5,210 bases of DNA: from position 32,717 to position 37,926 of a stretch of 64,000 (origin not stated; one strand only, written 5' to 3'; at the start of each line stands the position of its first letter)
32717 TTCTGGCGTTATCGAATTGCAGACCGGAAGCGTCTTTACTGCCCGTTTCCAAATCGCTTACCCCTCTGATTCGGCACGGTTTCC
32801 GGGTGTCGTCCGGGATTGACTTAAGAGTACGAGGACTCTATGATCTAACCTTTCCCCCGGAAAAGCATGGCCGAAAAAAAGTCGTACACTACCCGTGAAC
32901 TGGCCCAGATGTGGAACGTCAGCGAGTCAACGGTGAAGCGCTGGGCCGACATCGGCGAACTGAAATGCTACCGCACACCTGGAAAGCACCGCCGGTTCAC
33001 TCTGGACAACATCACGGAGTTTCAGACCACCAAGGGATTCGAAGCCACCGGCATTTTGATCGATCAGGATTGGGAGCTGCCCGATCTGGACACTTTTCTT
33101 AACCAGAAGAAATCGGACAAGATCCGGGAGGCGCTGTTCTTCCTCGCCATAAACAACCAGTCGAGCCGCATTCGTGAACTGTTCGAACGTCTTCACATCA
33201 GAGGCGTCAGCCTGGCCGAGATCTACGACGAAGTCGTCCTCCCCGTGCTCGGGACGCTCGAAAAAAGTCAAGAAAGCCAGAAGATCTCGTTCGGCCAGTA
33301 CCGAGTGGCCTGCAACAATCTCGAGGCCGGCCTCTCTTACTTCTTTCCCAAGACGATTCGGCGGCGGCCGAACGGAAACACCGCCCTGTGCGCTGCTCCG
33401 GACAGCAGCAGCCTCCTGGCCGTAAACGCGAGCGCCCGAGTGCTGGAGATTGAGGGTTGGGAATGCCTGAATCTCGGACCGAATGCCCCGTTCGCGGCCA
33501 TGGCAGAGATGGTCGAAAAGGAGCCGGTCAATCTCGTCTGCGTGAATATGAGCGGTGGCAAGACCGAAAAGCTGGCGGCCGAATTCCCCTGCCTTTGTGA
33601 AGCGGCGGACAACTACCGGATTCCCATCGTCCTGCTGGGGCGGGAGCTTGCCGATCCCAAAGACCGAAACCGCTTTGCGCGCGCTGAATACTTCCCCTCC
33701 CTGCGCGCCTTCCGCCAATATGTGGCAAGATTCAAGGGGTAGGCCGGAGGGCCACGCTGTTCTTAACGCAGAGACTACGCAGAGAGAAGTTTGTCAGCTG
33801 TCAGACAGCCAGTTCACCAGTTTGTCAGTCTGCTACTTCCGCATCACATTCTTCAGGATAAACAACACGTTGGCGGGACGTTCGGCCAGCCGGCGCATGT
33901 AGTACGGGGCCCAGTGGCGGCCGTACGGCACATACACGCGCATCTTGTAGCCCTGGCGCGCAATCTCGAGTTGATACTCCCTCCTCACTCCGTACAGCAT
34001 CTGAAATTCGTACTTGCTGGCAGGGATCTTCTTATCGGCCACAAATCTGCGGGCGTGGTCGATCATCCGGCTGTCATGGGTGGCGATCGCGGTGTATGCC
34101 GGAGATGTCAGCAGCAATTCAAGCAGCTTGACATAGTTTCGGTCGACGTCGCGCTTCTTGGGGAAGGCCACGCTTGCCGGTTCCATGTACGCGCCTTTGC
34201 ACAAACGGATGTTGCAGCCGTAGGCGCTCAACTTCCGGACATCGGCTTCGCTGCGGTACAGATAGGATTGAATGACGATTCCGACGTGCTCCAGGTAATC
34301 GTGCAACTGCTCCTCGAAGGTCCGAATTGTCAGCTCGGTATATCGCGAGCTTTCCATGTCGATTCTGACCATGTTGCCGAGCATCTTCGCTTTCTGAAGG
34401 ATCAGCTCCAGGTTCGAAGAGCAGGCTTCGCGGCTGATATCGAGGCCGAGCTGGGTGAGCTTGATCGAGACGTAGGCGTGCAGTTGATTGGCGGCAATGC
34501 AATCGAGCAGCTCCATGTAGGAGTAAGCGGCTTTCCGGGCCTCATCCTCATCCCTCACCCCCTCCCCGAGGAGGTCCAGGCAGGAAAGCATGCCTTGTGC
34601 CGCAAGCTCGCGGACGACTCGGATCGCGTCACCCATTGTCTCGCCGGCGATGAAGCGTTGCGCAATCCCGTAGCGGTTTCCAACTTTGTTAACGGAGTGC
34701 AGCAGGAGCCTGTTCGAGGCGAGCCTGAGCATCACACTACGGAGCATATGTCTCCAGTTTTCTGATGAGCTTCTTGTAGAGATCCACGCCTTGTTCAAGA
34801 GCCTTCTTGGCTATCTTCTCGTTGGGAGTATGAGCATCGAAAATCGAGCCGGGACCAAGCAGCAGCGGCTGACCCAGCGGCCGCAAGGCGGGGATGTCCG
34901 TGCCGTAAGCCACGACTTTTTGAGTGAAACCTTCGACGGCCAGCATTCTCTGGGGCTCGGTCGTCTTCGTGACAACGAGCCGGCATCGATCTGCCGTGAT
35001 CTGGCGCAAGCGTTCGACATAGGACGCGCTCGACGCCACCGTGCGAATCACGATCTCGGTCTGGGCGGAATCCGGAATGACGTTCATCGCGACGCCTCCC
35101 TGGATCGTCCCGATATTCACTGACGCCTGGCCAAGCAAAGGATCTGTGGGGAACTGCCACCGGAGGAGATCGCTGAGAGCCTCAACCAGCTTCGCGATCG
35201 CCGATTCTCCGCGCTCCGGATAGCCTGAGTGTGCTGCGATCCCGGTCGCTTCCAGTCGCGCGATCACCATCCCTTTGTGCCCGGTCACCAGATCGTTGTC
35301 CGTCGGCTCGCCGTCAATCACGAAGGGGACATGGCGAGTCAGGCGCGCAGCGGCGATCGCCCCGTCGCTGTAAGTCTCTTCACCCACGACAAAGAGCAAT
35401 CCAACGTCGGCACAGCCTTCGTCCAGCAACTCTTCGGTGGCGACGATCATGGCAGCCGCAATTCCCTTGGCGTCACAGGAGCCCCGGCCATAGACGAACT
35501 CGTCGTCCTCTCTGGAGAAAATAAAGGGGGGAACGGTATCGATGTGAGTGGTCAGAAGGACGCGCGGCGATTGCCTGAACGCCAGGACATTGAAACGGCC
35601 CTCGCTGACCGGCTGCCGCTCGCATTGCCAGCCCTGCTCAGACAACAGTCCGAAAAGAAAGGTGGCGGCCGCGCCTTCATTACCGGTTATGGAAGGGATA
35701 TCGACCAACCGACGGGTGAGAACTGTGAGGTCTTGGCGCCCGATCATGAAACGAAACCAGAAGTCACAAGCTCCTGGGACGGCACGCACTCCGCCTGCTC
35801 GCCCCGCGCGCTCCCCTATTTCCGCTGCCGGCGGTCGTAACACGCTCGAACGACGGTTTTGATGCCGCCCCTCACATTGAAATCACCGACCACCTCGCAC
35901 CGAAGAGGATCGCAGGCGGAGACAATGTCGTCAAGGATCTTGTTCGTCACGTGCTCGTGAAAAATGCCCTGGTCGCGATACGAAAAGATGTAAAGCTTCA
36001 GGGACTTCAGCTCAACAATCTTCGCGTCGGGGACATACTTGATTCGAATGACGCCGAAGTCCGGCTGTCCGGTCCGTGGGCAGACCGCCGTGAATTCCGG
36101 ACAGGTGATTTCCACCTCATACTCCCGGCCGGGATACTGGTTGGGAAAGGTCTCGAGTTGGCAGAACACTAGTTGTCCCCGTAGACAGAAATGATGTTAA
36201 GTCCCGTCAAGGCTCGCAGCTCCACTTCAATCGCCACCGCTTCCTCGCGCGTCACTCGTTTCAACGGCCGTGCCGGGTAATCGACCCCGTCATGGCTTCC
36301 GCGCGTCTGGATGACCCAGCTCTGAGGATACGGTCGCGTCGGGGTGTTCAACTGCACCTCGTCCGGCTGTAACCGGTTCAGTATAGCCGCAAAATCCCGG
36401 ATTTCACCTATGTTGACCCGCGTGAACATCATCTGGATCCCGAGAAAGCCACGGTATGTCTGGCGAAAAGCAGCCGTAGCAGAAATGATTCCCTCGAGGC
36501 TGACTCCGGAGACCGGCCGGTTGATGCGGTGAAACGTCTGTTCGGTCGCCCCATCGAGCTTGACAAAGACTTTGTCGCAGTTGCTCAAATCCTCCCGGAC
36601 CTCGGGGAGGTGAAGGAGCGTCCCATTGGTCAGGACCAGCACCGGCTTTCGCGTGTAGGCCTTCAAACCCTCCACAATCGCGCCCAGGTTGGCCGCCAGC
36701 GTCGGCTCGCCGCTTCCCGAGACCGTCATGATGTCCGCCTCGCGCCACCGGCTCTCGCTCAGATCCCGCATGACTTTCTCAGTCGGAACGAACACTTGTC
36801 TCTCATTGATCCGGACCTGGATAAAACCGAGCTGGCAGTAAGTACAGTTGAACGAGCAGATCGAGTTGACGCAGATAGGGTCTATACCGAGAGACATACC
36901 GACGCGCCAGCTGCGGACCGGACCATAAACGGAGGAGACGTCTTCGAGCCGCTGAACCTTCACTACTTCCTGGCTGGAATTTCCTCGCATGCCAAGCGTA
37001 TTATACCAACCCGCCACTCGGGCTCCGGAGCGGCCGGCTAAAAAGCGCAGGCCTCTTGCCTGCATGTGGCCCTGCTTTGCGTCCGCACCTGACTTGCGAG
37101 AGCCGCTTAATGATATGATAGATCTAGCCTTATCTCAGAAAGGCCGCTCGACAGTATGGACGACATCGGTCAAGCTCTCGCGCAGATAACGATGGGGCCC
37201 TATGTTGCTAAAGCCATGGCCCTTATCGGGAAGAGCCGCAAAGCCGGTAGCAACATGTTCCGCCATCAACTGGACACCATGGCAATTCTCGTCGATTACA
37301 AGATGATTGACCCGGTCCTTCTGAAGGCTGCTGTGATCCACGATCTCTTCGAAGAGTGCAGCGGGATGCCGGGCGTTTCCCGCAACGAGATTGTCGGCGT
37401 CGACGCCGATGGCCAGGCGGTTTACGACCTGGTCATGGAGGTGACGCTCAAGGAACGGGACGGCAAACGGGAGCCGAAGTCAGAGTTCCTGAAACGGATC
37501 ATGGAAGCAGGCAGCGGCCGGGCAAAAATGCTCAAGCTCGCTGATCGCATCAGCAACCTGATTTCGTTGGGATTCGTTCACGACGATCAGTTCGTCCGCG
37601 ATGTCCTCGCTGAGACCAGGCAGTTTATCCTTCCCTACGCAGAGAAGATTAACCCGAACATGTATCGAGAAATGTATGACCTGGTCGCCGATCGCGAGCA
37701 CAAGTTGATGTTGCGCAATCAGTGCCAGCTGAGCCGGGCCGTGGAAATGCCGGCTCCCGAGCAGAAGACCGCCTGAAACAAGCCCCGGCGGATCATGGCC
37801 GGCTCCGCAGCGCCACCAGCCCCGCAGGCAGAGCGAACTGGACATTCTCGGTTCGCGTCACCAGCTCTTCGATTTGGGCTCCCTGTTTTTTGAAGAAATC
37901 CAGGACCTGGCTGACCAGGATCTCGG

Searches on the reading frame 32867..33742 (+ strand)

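Call 10: search_protein_families(library=pfam, proteins=[window:32867-33742:+], max_evalue=0.001)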
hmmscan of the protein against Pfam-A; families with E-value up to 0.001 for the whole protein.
window:32867-33742:+ (291 aa): 4 families
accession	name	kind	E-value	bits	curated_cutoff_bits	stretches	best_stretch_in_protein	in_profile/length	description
PF12728.13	HTH_17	-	5.6e-11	43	27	1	7-54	2-48/51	Helix-turn-helix domain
PF13411.12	MerR_1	-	2.9e-07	30.9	21.6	1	7-63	1-57/69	MerR HTH family regulatory protein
PF00376.29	MerR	-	3.7e-06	27.1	28.2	1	8-44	1-38/38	MerR family regulatory protein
PF13384.12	HTH_23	-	0.00059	20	24.6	0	6-26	17-37/50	Homeodomain-like domain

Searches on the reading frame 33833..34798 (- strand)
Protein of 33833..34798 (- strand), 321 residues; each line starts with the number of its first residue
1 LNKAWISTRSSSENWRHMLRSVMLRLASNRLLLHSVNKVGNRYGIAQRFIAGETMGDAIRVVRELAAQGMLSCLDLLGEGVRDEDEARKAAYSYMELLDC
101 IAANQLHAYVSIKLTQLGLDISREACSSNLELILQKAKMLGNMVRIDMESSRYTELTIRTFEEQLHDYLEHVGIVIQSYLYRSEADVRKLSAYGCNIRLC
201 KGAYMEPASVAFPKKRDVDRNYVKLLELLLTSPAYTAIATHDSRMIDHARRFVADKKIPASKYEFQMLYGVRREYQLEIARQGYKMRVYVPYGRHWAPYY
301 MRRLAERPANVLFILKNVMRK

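Call 14: search_protein_families(library=pfam, proteins=[window:33833-34798:-], max_evalue=0.001)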
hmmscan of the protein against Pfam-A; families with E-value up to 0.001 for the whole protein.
window:33833-34798:- (321 aa): 1 family
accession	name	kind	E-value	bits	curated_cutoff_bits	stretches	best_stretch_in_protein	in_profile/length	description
PF01619.24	Pro_dh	-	1.3e-38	133.6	27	1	59-313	2-275/278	Proline dehydrogenase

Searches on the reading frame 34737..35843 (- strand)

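Call 14: search_protein_families(library=pfam, proteins=[window:34737-35843:-], max_evalue=0.001)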
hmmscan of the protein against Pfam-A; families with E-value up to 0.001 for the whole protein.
window:34737-35843:- (368 aa): 2 families
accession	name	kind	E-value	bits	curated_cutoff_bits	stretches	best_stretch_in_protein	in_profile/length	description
PF01546.33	Peptidase_M20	-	6e-21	75.7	24.6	1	96-361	1-205/206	Peptidase family M20/M25/M40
PF07687.19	M20_dimer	-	2.1e-18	66.7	21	1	187-271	1-85/107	Peptidase dimerisation domain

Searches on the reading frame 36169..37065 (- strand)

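Call 14: search_protein_families(library=pfam, proteins=[window:36169-37065:-], max_evalue=0.001)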
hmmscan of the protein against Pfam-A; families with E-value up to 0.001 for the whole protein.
window:36169-37065:- (298 aa): 1 family
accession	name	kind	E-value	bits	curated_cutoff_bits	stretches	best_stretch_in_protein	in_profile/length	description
PF04055.27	Radical_SAM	-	2e-14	54.5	29.5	1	68-226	5-163/166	Radical SAM superfamily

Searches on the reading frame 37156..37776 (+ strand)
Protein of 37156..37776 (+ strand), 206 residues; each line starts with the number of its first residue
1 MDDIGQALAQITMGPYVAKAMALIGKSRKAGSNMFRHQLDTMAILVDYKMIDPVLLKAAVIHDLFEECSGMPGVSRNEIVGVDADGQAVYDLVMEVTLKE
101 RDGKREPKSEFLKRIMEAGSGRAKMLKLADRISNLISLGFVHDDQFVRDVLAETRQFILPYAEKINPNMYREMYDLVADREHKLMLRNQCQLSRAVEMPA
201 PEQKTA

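Call 14: search_protein_families(library=pfam, proteins=[window:37156-37776:+], max_evalue=0.001)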
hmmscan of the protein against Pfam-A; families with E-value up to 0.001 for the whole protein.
window:37156-37776:+ (206 aa): 1 family
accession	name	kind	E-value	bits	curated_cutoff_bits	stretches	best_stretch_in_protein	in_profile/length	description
PF13328.12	HD_4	-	1.7e-06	28.3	27.2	1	16-139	4-128/156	HD domain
